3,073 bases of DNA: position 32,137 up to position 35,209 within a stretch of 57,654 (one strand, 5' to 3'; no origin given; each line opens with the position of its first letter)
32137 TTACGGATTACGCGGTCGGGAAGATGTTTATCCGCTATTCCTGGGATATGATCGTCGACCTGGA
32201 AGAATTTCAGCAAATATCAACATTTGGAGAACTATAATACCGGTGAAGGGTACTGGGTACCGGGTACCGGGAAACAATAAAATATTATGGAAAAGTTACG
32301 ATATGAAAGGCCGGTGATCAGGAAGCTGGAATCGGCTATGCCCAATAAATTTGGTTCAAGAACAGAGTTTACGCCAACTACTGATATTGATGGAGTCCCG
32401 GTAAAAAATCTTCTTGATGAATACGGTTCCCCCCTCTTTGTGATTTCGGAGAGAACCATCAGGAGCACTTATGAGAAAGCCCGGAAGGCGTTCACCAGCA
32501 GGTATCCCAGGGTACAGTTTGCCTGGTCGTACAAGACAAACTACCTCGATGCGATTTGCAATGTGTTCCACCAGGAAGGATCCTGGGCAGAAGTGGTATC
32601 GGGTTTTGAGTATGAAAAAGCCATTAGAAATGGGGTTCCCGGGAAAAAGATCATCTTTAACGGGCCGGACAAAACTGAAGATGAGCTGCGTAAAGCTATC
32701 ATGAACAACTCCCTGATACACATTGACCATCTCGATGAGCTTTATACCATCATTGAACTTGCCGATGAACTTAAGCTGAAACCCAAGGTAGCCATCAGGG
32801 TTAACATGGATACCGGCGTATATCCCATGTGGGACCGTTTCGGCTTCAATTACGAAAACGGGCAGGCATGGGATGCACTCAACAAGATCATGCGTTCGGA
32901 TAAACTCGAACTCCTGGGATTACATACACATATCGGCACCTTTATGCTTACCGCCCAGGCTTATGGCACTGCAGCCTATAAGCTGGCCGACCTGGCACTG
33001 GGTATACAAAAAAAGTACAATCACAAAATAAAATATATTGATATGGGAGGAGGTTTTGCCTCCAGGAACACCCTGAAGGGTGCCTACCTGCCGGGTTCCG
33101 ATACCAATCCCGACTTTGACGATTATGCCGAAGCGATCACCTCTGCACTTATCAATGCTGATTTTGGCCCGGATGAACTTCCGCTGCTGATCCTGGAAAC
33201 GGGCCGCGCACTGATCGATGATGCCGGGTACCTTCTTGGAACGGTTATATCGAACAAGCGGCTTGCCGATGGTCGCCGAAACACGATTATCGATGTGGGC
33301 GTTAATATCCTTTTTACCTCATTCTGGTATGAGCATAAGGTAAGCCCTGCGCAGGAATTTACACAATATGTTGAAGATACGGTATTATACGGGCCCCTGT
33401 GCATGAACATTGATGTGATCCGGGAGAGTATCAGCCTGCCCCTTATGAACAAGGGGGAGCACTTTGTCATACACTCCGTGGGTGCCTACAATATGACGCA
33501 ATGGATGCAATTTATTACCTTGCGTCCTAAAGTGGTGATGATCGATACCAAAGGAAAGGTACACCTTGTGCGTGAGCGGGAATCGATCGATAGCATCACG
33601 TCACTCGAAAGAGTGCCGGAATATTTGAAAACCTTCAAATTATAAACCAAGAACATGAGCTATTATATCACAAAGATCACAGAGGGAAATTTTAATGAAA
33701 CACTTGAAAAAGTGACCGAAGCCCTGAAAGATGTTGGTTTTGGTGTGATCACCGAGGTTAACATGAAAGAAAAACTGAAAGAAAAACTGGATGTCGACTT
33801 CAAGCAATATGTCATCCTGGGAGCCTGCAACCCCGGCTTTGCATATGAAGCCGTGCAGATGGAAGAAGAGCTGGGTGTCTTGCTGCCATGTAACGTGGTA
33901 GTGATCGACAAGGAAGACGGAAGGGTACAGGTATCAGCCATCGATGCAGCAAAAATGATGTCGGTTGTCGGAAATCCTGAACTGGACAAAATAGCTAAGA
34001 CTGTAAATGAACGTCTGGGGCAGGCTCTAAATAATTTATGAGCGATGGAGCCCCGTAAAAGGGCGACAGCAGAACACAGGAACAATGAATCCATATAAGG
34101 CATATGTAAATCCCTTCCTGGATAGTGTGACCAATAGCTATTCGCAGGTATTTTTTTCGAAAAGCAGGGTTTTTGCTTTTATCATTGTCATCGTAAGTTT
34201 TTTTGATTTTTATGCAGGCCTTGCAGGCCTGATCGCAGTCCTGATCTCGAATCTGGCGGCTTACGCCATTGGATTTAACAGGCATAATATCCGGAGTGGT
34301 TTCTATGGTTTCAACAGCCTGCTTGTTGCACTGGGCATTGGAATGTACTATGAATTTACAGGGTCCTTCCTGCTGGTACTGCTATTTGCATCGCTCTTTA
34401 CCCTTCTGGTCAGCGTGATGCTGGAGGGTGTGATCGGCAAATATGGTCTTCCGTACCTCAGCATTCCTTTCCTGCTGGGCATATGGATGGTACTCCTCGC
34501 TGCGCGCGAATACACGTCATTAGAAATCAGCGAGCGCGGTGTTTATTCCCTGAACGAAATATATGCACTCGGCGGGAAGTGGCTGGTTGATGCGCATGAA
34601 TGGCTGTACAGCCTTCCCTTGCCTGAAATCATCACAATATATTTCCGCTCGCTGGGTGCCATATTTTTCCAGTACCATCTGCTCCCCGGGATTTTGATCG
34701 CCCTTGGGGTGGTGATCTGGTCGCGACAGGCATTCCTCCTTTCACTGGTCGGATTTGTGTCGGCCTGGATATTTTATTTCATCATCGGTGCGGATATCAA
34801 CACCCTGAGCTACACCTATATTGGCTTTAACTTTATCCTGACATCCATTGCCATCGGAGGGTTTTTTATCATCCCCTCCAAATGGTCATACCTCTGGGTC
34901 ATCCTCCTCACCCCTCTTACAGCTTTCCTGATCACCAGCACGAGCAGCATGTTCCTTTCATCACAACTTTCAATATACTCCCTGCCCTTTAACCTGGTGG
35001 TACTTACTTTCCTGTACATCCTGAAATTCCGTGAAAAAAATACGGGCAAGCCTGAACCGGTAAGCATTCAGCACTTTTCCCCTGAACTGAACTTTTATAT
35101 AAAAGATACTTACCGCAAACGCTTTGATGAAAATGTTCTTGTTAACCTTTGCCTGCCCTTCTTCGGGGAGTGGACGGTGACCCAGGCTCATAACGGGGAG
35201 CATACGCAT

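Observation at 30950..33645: PqqD-like protein + ATP-grasp ligase + type-III PLP decarboxylase cassette with no visible precursor peptide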

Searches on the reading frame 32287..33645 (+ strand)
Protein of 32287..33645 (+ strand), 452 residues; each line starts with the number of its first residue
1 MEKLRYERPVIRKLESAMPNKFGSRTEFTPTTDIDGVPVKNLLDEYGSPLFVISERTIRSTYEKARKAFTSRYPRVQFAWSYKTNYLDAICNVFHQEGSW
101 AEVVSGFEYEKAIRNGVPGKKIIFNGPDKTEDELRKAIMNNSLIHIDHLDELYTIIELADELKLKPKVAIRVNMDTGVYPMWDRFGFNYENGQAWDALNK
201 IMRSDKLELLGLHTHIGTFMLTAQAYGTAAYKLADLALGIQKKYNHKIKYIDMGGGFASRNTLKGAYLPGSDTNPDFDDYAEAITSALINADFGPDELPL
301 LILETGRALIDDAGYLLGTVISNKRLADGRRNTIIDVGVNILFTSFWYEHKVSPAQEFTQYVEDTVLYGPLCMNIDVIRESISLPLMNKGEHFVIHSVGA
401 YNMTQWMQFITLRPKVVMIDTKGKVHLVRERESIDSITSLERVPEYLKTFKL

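Call 5: search_protein_families(library=pfam, proteins=[window:32287-33645:+], max_evalue=0.01)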
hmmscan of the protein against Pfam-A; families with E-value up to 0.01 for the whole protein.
window:32287-33645:+ (452 aa): 3 families
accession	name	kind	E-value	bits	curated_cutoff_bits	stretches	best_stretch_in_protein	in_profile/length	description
PF02784.22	Orn_Arg_deC_N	-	4.9e-30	105.1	23.4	1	63-309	5-245/247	Pyridoxal-dependent decarboxylase, pyridoxal binding domain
PF00278.28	Orn_DAP_Arg_deC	-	8.3e-11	42.5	23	1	310-399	4-95/95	Pyridoxal-dependent decarboxylase, C-terminal sheet domain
PF01168.26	Ala_racemase_N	-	5.8e-05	23.3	24.1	1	112-221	61-161/220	Alanine racemase, N-terminal domain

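Call 6: search_protein_families(library=ncbifam, proteins=[window:32287-33645:+], max_evalue=0.01)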
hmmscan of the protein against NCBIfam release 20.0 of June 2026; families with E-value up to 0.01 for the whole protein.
window:32287-33645:+ (452 aa): 7 families
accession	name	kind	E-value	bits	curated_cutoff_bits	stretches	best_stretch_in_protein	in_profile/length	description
NF041039.1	FslC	exception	6.1e-70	236.1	500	1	39-432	19-416/418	rhizoferrin biosystnesis N-citrylornithine decarboxylase FslC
TIGR01048.1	lysA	equivalog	5e-66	222.9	297.9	1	31-441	8-416/417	diaminopimelate decarboxylase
TIGR03099.1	dCO2ase_PEP1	hypoth_equivalog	7.2e-36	124.1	478.45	1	32-403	8-380/398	pyridoxal-dependent decarboxylase, exosortase A system-associated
NF052544.1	OrLyDeCDokD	equivalog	6.6e-35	120.6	700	1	34-440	28-458/461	ornithine/lysine decarboxylase DokD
NF006515.0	PRK08961.1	equivalog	4.3e-17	61.4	802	1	77-404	528-843/861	bifunctional aspartate kinase/diaminopimelate decarboxylase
TIGR01273.1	speA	equivalog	1.5e-14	53.4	624.1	1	136-329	154-357/624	arginine decarboxylase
NF003763.0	PRK05354.1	equivalog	3.7e-13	48.9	369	1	134-328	160-364/636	biosynthetic arginine decarboxylase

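Call 13: search_solved_structures(query=window:32287-33645:+, max_evalue=1e-10)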
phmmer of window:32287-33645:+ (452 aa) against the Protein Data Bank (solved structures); distinct sequences matched with E-value up to 1e-10: 31.
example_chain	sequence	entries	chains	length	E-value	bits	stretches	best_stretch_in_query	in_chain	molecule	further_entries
7kh2_A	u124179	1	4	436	4.4e-58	200.4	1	36-432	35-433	N-citrylornithine decarboxylase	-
1twi_A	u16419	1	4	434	1e-40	143.1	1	34-447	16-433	Diaminopimelate decarboxylase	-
1tuf_A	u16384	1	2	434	1e-40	143.1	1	34-447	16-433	Diaminopimelate decarboxylase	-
2p3e_A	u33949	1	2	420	5.2e-40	140.8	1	34-438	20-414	Diaminopimelate decarboxylase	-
4xg1_A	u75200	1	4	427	1.1e-31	113.4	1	34-437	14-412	Diaminopimelate decarboxylase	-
3n2b_A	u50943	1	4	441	3.6e-30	108.4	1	35-443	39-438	Diaminopimelate decarboxylase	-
3c5q_A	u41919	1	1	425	3.4e-29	105.1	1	42-442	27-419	Diaminopimelate decarboxylase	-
2qgh_A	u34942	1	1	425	4.1e-29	104.9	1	42-442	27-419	Diaminopimelate decarboxylase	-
2o0t_A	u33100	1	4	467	1.2e-25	93.5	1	31-441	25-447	Diaminopimelate decarboxylase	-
1hkv_A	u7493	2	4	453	1.3e-25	93.3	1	32-441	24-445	DIAMINOPIMELATE DECARBOXYLASE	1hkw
5x7m_A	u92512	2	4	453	1.5e-24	89.9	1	33-444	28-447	Diaminopimelate decarboxylase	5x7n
2yxx_A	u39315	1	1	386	2.7e-22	82.4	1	42-433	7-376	Diaminopimelate decarboxylase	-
7ru7_A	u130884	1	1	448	9.7e-22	80.6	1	34-441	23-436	L-glutamyl-[BtrI acyl-carrier protein] decarboxylase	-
2j66_A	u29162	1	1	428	1.1e-21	80.5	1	35-441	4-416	BTRK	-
6n2a_A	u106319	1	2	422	4e-20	75.3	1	36-436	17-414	Diaminopimelate decarboxylase 1, chloroplastic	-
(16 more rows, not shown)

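Call 33: search_solved_structures(query=window:32287-33645:+, max_evalue=1e-35, show_alignments=2)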
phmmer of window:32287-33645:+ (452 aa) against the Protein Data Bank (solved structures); distinct sequences matched with E-value up to 1e-35: 4.
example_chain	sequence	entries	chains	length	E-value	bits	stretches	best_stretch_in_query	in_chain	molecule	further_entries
7kh2_A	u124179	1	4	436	4.4e-58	200.4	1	36-432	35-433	N-citrylornithine decarboxylase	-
1twi_A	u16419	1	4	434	1e-40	143.1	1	34-447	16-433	Diaminopimelate decarboxylase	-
1tuf_A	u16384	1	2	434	1e-40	143.1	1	34-447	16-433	Diaminopimelate decarboxylase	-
2p3e_A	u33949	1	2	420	5.2e-40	140.8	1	34-438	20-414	Diaminopimelate decarboxylase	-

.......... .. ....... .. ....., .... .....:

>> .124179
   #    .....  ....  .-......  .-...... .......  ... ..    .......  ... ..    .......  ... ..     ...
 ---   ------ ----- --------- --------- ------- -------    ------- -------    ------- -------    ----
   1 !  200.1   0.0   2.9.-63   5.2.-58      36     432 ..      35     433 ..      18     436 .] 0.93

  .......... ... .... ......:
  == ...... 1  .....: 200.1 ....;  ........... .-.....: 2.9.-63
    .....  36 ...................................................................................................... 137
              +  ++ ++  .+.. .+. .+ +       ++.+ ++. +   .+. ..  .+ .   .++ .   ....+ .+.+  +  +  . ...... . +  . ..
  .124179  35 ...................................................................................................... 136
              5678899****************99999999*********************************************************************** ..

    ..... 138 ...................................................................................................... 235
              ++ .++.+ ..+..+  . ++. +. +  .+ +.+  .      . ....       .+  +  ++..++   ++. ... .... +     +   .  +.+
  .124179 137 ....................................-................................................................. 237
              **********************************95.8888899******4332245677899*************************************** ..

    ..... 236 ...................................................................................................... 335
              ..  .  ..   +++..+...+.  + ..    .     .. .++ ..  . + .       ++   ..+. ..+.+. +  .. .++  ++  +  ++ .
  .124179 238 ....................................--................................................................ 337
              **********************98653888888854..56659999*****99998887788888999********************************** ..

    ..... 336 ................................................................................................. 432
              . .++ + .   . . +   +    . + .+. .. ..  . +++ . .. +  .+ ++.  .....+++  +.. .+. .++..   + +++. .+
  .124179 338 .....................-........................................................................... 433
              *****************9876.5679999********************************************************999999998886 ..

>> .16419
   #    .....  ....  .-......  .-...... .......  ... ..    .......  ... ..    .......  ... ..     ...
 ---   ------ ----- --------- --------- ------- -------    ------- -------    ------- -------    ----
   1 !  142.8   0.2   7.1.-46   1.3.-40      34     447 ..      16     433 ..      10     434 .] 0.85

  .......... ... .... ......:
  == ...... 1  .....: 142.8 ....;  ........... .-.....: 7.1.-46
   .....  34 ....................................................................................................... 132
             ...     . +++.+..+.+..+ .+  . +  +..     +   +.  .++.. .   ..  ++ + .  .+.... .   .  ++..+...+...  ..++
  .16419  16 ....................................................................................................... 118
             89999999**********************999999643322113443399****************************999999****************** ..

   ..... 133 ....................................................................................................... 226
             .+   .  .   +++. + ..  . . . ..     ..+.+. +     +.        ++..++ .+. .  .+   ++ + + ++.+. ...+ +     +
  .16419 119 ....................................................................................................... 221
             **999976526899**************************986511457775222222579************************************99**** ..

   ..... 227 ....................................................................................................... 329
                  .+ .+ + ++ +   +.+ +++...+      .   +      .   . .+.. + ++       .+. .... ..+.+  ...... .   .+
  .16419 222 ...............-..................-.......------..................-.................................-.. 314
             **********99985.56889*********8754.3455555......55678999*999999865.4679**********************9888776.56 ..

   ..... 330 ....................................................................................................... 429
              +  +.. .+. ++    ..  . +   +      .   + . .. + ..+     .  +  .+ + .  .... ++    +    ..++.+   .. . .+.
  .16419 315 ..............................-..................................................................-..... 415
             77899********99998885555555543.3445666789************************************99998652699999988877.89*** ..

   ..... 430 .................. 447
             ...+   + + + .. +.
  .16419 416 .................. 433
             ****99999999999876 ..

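Call 86: search_protein_families(library=padloc, proteins=[window:32287-33645:+], max_evalue=0.001)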
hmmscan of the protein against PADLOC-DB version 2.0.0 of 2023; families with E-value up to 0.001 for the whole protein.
window:32287-33645:+ (452 aa): 0 families

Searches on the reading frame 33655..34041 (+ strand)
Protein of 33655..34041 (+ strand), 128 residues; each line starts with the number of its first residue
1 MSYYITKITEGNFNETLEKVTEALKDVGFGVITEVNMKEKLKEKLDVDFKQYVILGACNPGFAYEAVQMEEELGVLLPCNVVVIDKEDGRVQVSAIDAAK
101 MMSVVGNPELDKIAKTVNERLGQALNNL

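Call 5: search_protein_families(library=pfam, proteins=[window:33655-34041:+], max_evalue=0.01)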
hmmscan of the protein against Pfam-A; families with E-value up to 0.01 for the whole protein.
window:33655-34041:+ (128 aa): 1 family
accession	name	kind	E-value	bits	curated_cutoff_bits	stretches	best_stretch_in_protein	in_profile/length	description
PF03625.19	DUF302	-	6.2e-23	80.9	23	1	35-97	1-62/63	Domain of unknown function DUF302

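Call 6: search_protein_families(library=ncbifam, proteins=[window:33655-34041:+], max_evalue=0.01)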
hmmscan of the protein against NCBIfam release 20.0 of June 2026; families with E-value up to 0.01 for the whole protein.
window:33655-34041:+ (128 aa): 0 families

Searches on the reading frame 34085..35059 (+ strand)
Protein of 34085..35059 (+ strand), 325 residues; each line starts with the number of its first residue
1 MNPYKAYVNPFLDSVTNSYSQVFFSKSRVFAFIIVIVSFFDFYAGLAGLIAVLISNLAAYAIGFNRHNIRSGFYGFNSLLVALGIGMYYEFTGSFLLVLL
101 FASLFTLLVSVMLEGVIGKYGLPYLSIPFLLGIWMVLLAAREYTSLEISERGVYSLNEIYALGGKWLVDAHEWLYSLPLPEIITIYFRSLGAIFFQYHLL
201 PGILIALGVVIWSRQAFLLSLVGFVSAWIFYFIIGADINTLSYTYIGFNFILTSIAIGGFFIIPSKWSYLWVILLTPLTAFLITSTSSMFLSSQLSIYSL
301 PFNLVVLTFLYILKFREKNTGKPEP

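Call 89: search_solved_structures(query=window:34085-35059:+, max_evalue=0.001, show_alignments=1)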
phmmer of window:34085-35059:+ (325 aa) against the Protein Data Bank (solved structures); distinct sequences matched with E-value up to 0.001: 12.
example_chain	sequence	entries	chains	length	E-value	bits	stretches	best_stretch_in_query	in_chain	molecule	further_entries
8blo_A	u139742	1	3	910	6.2e-24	88.4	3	10-143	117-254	Urea transporter 2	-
3me1_A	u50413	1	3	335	1.7e-17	67.3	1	10-313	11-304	Urea transporter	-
3k3f_A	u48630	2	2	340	1.9e-17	67.1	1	10-313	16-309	Urea transporter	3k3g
3m6e_A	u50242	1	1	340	1.5e-16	64.1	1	10-313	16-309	Putative urea transporter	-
8xdf_A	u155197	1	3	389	4.9e-14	55.9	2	6-144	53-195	Urea transporter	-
8xd7_A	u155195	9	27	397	1.9e-13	54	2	7-143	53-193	Urea transporter 2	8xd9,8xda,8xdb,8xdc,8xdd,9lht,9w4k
4ezc_A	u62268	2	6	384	2.8e-13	53.4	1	10-144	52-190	Urea transporter 1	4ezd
6qd5_A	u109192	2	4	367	7.7e-13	52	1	6-144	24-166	Urea transporter 1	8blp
9zd0_A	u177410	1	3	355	8e-13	51.9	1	6-144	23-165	Urea transporter 1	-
9j22_A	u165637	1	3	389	7.3e-12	48.8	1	6-144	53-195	Urea transporter 1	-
8xde_A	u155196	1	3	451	1.1e-11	48.1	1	10-144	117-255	Urea transporter 2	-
8xdg_A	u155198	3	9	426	7.7e-10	42.1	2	11-144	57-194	Urea transporter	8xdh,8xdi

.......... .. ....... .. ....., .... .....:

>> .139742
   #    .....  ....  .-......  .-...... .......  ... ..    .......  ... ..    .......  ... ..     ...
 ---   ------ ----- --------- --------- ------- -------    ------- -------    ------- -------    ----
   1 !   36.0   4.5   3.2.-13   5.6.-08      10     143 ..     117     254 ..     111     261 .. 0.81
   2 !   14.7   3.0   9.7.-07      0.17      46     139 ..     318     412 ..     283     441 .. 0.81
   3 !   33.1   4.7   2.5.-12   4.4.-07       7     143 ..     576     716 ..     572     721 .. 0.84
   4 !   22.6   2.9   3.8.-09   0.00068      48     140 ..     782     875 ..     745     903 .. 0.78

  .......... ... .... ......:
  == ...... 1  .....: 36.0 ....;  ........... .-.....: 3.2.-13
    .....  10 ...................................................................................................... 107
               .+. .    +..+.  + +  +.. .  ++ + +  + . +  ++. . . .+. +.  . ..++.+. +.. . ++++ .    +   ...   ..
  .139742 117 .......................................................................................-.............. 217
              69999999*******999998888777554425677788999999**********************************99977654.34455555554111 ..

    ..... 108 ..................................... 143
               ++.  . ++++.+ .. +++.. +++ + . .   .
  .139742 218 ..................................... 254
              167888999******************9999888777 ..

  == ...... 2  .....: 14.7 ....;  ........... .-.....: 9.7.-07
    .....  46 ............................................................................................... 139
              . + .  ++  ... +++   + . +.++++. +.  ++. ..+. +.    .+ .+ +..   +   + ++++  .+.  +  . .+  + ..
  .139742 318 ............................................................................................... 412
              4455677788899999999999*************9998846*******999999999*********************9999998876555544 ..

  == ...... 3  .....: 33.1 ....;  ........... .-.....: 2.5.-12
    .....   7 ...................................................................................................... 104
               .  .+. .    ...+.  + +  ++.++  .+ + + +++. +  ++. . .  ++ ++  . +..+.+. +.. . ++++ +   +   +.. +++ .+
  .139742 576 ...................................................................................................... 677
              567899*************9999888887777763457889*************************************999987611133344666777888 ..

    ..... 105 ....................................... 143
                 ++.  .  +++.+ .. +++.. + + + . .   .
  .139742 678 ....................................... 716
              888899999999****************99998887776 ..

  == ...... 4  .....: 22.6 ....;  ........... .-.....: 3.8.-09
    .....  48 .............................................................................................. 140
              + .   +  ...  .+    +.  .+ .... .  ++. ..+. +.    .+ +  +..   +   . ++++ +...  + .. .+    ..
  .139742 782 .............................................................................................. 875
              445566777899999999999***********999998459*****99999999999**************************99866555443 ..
